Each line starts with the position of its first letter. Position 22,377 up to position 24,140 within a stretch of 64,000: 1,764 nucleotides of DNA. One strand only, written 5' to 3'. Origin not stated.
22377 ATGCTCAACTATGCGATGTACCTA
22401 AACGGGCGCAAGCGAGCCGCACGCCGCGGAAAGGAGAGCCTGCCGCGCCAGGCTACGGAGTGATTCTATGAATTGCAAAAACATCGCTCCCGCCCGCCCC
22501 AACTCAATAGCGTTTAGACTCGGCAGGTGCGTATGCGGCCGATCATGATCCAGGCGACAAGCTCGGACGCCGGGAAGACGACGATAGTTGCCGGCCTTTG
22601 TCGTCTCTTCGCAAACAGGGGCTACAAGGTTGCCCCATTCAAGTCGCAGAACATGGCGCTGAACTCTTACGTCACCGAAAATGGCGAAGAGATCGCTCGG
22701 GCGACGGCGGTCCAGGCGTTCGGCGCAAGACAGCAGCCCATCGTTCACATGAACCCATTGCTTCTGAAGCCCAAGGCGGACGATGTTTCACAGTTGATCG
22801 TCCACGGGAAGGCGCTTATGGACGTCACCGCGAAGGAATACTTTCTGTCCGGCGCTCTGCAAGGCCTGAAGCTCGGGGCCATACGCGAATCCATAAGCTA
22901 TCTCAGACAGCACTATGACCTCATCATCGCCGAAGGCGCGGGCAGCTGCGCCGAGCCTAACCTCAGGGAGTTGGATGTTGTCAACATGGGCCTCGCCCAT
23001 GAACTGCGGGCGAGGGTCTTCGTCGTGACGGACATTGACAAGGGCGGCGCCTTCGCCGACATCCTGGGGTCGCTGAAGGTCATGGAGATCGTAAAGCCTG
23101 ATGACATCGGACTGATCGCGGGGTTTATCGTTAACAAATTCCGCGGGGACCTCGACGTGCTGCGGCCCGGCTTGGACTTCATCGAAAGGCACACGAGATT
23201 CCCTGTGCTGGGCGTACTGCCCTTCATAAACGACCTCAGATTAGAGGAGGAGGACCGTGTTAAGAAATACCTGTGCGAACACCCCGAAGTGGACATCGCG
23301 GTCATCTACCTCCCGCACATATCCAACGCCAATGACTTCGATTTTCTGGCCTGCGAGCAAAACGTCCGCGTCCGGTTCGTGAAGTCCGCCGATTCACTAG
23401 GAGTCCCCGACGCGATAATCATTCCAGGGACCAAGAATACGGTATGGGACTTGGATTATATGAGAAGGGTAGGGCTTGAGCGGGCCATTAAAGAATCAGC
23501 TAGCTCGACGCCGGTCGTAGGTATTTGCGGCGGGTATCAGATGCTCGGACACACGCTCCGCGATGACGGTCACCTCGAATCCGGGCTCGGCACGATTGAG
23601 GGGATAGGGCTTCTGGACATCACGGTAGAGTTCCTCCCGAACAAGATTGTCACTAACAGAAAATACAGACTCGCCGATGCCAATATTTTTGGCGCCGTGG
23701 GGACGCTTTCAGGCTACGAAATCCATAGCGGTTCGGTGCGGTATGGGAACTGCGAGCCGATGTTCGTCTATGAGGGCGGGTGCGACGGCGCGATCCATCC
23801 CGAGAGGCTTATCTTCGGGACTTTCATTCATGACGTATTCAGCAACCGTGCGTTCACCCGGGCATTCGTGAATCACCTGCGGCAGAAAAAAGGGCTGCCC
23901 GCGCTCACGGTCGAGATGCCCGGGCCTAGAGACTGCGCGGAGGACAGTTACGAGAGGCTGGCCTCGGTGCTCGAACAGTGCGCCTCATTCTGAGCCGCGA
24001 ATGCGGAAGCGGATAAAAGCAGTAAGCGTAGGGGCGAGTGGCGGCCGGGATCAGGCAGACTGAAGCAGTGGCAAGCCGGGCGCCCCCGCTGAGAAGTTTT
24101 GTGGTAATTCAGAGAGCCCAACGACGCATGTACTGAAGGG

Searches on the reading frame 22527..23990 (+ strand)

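Call 64: search_protein_families(library=pfam, proteins=[window:22527-23990:+], max_evalue=0.00001)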
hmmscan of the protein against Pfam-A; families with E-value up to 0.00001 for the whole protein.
window:22527-23990:+ (488 aa): 3 families
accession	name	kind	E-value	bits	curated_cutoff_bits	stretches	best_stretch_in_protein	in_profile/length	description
PF07685.20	GATase_3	-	1.6e-46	158.9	27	1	256-442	1-195/196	CobB/CobQ-like glutamine amidotransferase domain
PF01656.29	CbiA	-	1.2e-20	74.2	25.4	1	6-240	1-119/125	CobQ/CobB/MinD/ParA nucleotide binding domain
PF13500.12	AAA_26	-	1.6e-14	54.7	27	1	5-238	2-195/198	AAA domain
